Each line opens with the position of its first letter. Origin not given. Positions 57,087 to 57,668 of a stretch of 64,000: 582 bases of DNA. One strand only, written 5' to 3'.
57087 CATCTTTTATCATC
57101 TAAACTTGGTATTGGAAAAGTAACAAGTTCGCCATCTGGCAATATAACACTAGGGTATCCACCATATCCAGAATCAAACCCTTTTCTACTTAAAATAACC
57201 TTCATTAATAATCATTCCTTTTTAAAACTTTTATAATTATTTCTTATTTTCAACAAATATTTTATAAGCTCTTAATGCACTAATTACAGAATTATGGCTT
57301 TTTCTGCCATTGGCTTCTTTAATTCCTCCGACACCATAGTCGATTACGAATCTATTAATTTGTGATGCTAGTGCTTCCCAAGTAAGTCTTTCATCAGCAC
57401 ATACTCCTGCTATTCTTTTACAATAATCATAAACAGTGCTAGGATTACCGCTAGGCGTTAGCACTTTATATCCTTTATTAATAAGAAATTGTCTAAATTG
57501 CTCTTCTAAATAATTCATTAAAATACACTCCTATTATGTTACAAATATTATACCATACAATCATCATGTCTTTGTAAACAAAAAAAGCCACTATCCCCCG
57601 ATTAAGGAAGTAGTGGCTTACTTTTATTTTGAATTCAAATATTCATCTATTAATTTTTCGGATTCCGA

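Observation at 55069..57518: Separately promoted three-gene cassette of unknowns (93/284/395 aa) just past the prophage lysis module: candidate novel defence or moron system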

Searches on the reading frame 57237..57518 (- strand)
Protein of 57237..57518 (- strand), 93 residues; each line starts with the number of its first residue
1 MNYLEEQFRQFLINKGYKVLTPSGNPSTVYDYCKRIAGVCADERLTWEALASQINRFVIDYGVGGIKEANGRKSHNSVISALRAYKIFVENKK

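Call 4: search_protein_families(library=pfam, proteins=[window:57237-57518:-], max_evalue=0.1)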
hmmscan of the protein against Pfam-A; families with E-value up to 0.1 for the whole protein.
window:57237-57518:- (93 aa): 0 families

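Call 5: search_protein_families(library=padloc, proteins=[window:57237-57518:-], max_evalue=0.1)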
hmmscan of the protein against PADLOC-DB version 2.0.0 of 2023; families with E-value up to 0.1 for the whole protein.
window:57237-57518:- (93 aa): 0 families

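Call 9: search_protein_families(library=phrogs, proteins=[window:57237-57518:-], max_evalue=0.01)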
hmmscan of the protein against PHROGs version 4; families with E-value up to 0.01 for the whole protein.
window:57237-57518:- (93 aa): 0 families

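Call 28: find_homologous_proteins(query=window:57237-57518:-)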
Query window:57237-57518:- (93 aa): 24 proteins with E <= 0.001 among 25 candidates.
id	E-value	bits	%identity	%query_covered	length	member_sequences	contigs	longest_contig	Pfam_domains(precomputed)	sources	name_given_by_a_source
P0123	7.7e-56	203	100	100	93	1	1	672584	-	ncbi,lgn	-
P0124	1.1e-27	113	61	95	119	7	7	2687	-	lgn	-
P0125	2.6e-25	106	59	92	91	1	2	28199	-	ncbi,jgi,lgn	-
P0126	5.1e-25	105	55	96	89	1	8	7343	-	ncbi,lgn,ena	-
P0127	7.3e-25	104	53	96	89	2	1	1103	-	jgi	-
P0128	1.2e-24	104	55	96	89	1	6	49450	-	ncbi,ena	-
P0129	3.6e-24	102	58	92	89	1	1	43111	-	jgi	jgi:hypothetical protein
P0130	2.0e-23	100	55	96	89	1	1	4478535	-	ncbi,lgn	ncbi:hypothetical protein [Fusibacter bizertensis]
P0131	2.5e-23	100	57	92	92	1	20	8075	-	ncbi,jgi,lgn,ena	-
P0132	1.5e-22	97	53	96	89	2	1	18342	-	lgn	-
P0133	2.0e-22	97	52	96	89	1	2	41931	-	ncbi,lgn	-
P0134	1.4e-21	94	54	97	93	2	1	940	-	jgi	-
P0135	2.0e-21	93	52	97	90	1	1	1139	-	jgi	-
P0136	5.9e-21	92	56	92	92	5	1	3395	-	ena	-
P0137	2.8e-20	90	54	97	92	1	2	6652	-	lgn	-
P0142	5.6e-18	82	51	90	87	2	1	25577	-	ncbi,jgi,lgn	-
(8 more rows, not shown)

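Call 29: find_encoding_contigs(protein=P0130, flank=6000, max_places=2)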
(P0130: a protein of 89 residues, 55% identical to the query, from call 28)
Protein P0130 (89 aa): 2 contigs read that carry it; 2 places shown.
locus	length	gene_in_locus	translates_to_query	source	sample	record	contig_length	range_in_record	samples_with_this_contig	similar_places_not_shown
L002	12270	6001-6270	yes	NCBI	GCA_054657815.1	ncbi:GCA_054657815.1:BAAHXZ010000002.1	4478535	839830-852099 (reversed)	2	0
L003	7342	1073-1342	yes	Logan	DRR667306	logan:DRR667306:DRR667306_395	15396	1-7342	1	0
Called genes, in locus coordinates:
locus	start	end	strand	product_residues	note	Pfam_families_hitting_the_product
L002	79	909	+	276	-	PF13175:AAA_15 (faint), PF00005:ABC_tran, PF13304:AAA_21 (faint), PF02463:SMC_N (weak)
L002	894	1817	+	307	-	PF02463:SMC_N (weak), PF00005:ABC_tran, PF13304:AAA_21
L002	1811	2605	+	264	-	PF02361:CbiQ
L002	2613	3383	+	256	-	PF01416:PseudoU_synth_1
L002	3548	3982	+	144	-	PF00572:Ribosomal_L13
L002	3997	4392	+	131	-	PF00380:Ribosomal_S9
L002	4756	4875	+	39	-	-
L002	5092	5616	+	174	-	-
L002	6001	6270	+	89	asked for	-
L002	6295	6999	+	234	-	-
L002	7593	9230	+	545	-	PF00133:tRNA-synt_1, PF01406:tRNA-synt_1e (faint), PF09334:tRNA-synt_1g, PF08264:Anticodon_1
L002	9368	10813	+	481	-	PF02900:LigB, PF01875:Memo (weak), PF01871:AMMECR1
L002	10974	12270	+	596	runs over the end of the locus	PF00704:Glyco_hydro_18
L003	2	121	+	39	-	?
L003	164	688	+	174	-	-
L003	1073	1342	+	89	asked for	-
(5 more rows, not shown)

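Call 30: find_encoding_contigs(protein=P0128, flank=6000, max_places=2)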
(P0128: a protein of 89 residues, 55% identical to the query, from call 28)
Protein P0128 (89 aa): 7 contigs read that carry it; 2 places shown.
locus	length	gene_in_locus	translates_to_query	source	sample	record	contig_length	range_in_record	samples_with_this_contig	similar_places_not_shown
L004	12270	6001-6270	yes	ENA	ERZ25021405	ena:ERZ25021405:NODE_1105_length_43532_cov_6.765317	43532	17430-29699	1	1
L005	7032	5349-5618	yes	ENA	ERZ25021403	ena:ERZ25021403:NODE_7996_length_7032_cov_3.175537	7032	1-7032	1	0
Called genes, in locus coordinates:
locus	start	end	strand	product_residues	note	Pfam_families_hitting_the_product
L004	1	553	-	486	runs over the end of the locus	PF14821:Thr_synth_N, PF00291:PALP, PF24857:THR4_C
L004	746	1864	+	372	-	PF03447:NAD_binding_3, PF00742:Homoserine_dh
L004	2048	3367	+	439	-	PF00696:AA_kinase, PF13840:ACT_7 (faint), PF01842:ACT (weak), PF22468:ACT_9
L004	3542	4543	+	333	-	PF01118:Semialdhyde_dh, PF02774:Semialdhyde_dhC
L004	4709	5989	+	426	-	PF03313:SDH_alpha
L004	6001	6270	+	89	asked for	-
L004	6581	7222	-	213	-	PF02698:DUF218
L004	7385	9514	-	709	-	PF01138:RNase_PH, PF03725:RNase_PH_C, PF03726:PNPase (weak), PF01138:RNase_PH, PF00013:KH_1, PF00575:S1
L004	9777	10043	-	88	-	PF00312:Ribosomal_S15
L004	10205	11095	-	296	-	PF01467:CTP_transf_like (weak), PF06574:FAD_syn, PF01687:Flavokinase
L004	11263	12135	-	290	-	PF01509:TruB_N, PF16198:TruB_C_2, PF09142:TruB_C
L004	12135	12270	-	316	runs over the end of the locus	PF01368:DHH, PF02272:DHHA1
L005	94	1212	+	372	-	PF03447:NAD_binding_3, PF00742:Homoserine_dh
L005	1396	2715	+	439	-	PF00696:AA_kinase, PF13840:ACT_7 (faint), PF01842:ACT (weak), PF22468:ACT_9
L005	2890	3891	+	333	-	PF01118:Semialdhyde_dh, PF02774:Semialdhyde_dhC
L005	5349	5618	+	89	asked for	-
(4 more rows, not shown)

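Call 43: search_solved_structures(query=A2, max_evalue=10)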
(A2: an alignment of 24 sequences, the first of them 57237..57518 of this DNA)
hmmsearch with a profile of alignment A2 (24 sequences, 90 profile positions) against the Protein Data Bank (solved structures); distinct sequences matched with E-value up to 10: 13.
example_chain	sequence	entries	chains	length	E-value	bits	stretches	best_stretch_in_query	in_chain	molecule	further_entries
1nkw_F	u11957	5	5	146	0.034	17.5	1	6-82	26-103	50S ribosomal protein L9 | ribosomal protein L9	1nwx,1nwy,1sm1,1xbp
1k9a_A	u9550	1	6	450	0.1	15.9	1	10-55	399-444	Carboxyl-terminal Src kinase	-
9y6s_9Y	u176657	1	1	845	0.44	13.9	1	28-83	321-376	Cilia- and flagella-associated protein 58 central coiled coil domain-containing protein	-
3d7u_A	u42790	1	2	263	0.6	13.5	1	10-54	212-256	Tyrosine-protein kinase CSK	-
3d7t_A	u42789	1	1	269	0.63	13.4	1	10-54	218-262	Tyrosine-protein kinase CSK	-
1byg_A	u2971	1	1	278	0.66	13.4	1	10-54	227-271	PROTEIN (C-TERMINAL SRC KINASE)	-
3eyx_A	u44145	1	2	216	0.77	13.1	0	16-50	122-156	Carbonic anhydrase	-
6y8q_A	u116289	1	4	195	0.84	13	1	16-52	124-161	Abortive phage infection protein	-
9hlo_A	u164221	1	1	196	0.86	13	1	16-52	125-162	Abortive infection protein AbiGI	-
7x7p_M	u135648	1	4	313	1.1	12.7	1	4-30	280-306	Holliday junction ATP-dependent DNA helicase RuvB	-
7x7q_M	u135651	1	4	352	1.2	12.6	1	4-31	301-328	Holliday junction ATP-dependent DNA helicase RuvB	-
7x5b_A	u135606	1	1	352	1.2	12.6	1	4-31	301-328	Holliday junction ATP-dependent DNA helicase RuvB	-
6blb_A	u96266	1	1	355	1.2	12.6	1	4-31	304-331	Holliday junction ATP-dependent DNA helicase RuvB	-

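Call 44: search_protein_families(library=pfam, alignment_id=A2, max_evalue=10)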
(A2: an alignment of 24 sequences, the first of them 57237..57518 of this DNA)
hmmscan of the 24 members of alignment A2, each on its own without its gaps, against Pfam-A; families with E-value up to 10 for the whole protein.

A. member 1, window:57237-57518:- (93 aa): 1 family
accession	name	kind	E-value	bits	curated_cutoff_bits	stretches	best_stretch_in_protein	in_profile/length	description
PF02172.21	KIX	-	0.18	12.6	27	1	4-32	10-38/81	KIX domain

B. families by the number of members that match (of 24 scanned): 12 families
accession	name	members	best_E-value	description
PF02899.23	Phage_int_SAM_1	10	0.00029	Phage integrase, N-terminal SAM-like domain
PF13102.12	Phage_int_SAM_5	3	0.033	Phage integrase SAM-like domain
PF16678.12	UBA_HOIP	1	0.0047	HOIP UBA domain pair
PF25772.1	HEAT_RRP12_N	1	0.029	RRP12-like, N-terminal HEAT repeats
PF18013.6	Phage_lysozyme2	1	0.1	Phage tail lysozyme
PF03718.19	Glyco_hydro_49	1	0.15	Glycosyl hydrolase family 49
PF02172.21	KIX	1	0.18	KIX domain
PF13495.12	Phage_int_SAM_4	1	0.18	Phage integrase, N-terminal SAM-like domain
PF17103.10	Stealth_CR4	1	0.19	Stealth protein CR4, conserved region 4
PF21186.2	DUF6852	1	0.25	Domain of unknown function (DUF6852)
PF21960.2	RCF1-5-like_lid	1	0.25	RCF1/5-like, AAA+ ATPase lid domain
PF08513.17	LisH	1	0.88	LisH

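Call 56: find_related_loci(query=A2, collection=viral_contigs, flank=6000)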
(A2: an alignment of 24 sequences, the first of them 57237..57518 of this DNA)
Query A2 (93 aa) in viral_contigs; peptide patterns used: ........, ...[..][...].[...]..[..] (x = any residue, [..] = any of these).
91 stretches matched a pattern; 5 encode a relative of the query (tblastn E <= 1e-3); 5 distinct loci.
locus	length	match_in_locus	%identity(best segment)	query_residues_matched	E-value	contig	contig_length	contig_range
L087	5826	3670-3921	43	7-89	1e-18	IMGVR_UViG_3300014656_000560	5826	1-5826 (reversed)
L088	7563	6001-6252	42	7-89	1e-17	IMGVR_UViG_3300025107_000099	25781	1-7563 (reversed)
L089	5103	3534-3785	42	7-89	1e-17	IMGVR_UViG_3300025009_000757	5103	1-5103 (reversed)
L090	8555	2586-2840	42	7-90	1e-17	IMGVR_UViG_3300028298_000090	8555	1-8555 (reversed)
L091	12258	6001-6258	41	7-91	2e-17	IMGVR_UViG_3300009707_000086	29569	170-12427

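Call 59: search_protein_families(library=pfam, proteins=[L087:3947-4816:+, L091:6815-7771:+, L002:6295-6996:+, L087:3051-3641:+, L090:2923-4932:+, L002:5092-5613:+, L090:1946-2557:+, L004:6152-6493:+], max_evalue=0.01)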
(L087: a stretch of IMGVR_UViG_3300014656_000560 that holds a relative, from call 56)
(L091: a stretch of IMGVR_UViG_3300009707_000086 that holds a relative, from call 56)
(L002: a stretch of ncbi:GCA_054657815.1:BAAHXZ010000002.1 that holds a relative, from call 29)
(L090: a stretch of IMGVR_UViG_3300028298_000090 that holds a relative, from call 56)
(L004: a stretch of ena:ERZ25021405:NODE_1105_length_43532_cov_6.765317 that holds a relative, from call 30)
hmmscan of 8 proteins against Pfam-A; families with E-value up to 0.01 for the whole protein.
L087:3947-4816:+ (290 aa): 2 families
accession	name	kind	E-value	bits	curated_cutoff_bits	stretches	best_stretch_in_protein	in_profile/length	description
PF18166.6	pP_pnuc_2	-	1.8e-21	77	25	1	164-288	7-122/122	Predicted pPIWI-associating nuclease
PF18165.6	pP_pnuc_1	-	3.7e-09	36.7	26.3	1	29-133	13-111/133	Predicted pPIWI-associating nuclease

L091:6815-7771:+ (319 aa): 0 families

L002:6295-6996:+ (234 aa): 0 families

L087:3051-3641:+ (197 aa): 1 family
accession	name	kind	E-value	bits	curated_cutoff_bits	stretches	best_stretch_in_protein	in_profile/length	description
PF04221.18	RelB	-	0.0018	18.6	22.4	1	2-53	2-56/82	RelB antitoxin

L090:2923-4932:+ (670 aa): 1 family
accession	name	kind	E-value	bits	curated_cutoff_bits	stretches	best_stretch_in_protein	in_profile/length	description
PF12795.12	MscS_porin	-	0.00075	19.6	34.4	1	13-120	77-175/238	Mechanosensitive ion channel porin domain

L002:5092-5613:+ (174 aa): 0 families

L090:1946-2557:+ (204 aa): 1 family
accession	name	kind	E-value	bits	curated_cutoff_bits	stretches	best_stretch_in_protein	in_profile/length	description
PF04221.18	RelB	-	0.00082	19.7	22.4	1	17-58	10-51/82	RelB antitoxin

L004:6152-6493:+ (114 aa): 0 families

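Call 60: find_encoding_contigs(protein=P0125, flank=5000, max_places=2)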
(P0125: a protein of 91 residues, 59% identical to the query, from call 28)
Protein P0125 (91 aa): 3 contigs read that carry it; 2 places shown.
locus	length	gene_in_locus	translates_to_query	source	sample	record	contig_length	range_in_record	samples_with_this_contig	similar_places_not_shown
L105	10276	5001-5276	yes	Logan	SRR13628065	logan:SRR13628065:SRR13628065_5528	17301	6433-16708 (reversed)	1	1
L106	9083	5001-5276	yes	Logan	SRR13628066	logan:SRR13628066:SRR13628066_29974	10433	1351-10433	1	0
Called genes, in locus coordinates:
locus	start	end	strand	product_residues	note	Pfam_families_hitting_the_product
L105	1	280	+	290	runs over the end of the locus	?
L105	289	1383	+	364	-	PF01420:Methylase_S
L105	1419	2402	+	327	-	PF11185:DUF2971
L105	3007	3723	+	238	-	PF13643:DUF4145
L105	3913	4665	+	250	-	-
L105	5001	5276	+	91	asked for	-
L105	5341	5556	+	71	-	-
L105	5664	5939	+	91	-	-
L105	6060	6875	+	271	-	-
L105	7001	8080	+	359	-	-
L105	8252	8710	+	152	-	-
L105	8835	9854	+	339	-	-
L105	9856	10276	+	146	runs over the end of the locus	PF02661:Fic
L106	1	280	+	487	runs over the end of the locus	PF12161:HsdM_N, PF02384:N6_Mtase, PF01170:UPF0020, PF07669:Eco57I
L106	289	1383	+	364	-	PF01420:Methylase_S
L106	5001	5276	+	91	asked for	-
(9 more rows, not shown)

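Call 61: find_encoding_contigs(protein=P0129, flank=5000, max_places=2)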
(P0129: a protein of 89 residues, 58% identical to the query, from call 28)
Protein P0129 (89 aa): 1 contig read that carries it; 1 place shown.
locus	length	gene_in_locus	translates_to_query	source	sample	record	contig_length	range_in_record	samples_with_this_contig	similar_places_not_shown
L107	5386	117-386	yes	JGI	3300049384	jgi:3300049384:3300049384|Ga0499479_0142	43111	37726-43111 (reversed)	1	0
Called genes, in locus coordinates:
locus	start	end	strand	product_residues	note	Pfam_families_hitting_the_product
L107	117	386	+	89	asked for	-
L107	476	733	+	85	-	-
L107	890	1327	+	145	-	-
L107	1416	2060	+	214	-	-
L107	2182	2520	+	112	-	-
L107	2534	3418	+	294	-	-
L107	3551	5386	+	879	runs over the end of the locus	PF13643:DUF4145 (weak), PF04313:HSDR_N, PF00270:DEAD, PF04851:ResIII, PF18766:SWI2_SNF2, PF00271:Helicase_C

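Call 62: find_encoding_contigs(protein=P0133, flank=5000, max_places=2)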
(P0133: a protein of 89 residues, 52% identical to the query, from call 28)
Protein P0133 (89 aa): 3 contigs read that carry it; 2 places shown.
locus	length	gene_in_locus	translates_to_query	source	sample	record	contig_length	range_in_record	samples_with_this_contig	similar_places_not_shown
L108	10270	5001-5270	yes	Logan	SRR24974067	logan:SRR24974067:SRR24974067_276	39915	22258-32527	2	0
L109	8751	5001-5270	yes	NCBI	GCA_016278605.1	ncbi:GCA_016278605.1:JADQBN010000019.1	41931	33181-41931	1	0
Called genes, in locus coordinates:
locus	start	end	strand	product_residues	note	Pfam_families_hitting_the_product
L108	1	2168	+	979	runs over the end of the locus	PF00089:Trypsin, PF13365:Trypsin_2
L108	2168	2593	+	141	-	-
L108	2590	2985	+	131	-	-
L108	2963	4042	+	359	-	PF04055:Radical_SAM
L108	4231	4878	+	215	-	PF12773:DZR, PF13240:Zn_Ribbon_1 (faint), PF13248:Zn_ribbon_3 (faint)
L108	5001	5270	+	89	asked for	-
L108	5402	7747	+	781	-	PF00270:DEAD, PF04851:ResIII, PF18766:SWI2_SNF2, PF08463:EcoEI_R_C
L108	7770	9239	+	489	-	PF12161:HsdM_N, PF02384:N6_Mtase, PF07669:Eco57I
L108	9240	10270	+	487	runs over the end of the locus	PF01420:Methylase_S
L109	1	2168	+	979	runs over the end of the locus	PF00089:Trypsin, PF13365:Trypsin_2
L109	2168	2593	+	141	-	-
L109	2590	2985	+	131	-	-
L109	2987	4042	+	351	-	PF04055:Radical_SAM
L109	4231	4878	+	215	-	PF12773:DZR, PF13240:Zn_Ribbon_1 (faint), PF13248:Zn_ribbon_3 (faint)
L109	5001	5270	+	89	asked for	-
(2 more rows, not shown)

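Call 63: find_encoding_contigs(protein=P0142, flank=5000, max_places=2)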
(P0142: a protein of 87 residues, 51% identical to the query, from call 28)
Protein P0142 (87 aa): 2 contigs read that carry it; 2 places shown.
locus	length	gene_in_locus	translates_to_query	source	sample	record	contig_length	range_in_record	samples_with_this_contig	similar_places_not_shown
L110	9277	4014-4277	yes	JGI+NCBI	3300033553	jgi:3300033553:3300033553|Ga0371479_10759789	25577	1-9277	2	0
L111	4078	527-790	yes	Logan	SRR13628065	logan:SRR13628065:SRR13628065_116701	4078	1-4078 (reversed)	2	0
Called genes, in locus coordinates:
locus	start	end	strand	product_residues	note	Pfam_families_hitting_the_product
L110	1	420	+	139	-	?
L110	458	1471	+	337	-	-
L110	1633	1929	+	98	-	PF12728:HTH_17, PF13411:MerR_1 (weak)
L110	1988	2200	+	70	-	-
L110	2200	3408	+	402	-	PF19263:DUF5906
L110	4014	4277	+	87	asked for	-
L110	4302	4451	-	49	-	-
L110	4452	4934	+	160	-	-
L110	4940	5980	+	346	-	PF00069:Pkinase, PF07714:PK_Tyr_Ser-Thr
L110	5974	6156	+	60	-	-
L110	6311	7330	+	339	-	PF16289:PIN_12, PF18476:PIN_8 (faint)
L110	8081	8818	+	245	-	-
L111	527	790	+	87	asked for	-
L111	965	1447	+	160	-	-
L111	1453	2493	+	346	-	PF00069:Pkinase, PF07714:PK_Tyr_Ser-Thr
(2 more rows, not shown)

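Call 68: search_protein_families(library=pfam, proteins=[L091:6815-7771:+, L110:4452-4931:+, L105:6060-6872:+, L105:7001-8077:+, L107:2534-3415:+], max_evalue=0.01)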
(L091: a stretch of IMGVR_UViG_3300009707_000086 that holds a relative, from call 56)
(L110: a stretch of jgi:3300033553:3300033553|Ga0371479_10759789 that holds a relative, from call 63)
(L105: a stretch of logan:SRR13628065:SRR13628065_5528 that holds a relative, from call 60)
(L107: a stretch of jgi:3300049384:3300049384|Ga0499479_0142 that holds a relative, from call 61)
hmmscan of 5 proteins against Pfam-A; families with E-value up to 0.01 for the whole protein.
L091:6815-7771:+ (319 aa): 0 families

L110:4452-4931:+ (160 aa): 1 family
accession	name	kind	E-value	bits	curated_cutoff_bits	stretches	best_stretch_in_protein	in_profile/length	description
PF02075.23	RuvC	-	0.0019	18.6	22.2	0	13-65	10-61/148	Crossover junction endodeoxyribonuclease RuvC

L105:6060-6872:+ (271 aa): 0 families

L105:7001-8077:+ (359 aa): 2 families
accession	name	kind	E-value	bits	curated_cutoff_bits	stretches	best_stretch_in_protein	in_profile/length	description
PF17514.7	DUF5442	-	8e-05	23.3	27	1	127-186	25-85/107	Family of unknown function (DUF5442)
PF14281.12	PDDEXK_4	-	0.0047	17.3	22.3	0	23-103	11-109/183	PD-(D/E)XK nuclease superfamily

L107:2534-3415:+ (294 aa): 1 family
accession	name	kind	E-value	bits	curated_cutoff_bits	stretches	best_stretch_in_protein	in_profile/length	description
PF18899.5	DUF5655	-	0.0005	20.5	24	1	180-250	7-69/109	Domain of unknown function (DUF5655)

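Call 73: predict_structure(alignment_id=A2)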
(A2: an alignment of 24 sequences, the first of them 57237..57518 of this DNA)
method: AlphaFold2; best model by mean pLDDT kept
length: 93 residues; sequences in the alignment: 24
mean_pLDDT: 88.8   pTM: 0.80
mean pLDDT of the five models: 88.8, 87.7, 87.0, 83.9, 80.9
residues with pLDDT >= 90: 61; 70-90: 27; 50-70: 5; < 50: 0
segments of 3 or more residues with pLDDT < 50: none
pLDDT, mean of each block of 10 residues (from residue 1): 88 89 79 94 94 95 88 81 95 81
secondary structure, 60 per line:
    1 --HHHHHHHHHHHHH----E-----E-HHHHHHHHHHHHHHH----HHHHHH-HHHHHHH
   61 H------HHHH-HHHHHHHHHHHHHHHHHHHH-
elements in order: H3-15 H28-42 H47-52 H54-61 H68-71 H73-92

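Call 81: search_protein_families(library=ncbifam, proteins=[window:57237-57518:-], max_evalue=0.01)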
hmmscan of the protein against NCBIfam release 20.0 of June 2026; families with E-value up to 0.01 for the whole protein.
window:57237-57518:- (93 aa): 0 families

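Call 86: find_related_loci(query=A2, collection=metagenome_contigs, flank=6000)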
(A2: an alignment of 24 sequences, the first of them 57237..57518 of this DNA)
Query A2 (93 aa) in metagenome_contigs; peptide patterns used: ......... (x = any residue, [..] = any of these).
81 stretches matched a pattern; 37 encode a relative of the query (tblastn E <= 1e-3); 37 distinct loci.
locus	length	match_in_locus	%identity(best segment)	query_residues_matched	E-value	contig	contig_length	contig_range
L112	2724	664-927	61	1-88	9e-34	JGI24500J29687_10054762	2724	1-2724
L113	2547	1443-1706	61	1-88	9e-34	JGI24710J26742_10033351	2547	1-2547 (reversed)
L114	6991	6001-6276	55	1-92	2e-30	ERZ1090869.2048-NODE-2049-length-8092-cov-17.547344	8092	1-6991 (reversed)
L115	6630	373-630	57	4-89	1e-29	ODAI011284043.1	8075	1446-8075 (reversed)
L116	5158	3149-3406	56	4-89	2e-29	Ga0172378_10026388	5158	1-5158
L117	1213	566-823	57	4-89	2e-29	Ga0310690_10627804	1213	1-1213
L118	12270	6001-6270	50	1-90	2e-28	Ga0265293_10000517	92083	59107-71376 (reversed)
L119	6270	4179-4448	57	1-89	2e-28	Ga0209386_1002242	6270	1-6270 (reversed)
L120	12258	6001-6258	55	4-89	1e-28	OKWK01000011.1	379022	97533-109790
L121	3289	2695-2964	57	1-89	2e-28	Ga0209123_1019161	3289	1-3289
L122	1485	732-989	55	4-89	9e-29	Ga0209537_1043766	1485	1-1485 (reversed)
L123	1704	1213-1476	52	4-91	6e-28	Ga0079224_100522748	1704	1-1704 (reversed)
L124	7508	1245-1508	48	4-91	4e-26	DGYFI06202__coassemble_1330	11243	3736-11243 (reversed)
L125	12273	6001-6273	49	1-92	5e-26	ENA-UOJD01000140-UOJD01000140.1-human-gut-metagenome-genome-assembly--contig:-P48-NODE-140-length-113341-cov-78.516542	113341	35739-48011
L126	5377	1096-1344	48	6-88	2e-25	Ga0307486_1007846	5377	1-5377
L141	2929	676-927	42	6-89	5e-21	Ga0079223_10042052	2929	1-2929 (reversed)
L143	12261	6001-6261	47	2-88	2e-19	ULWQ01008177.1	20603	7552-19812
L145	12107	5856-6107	44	7-89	1e-18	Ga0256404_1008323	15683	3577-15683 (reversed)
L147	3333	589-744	50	4-54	1e-12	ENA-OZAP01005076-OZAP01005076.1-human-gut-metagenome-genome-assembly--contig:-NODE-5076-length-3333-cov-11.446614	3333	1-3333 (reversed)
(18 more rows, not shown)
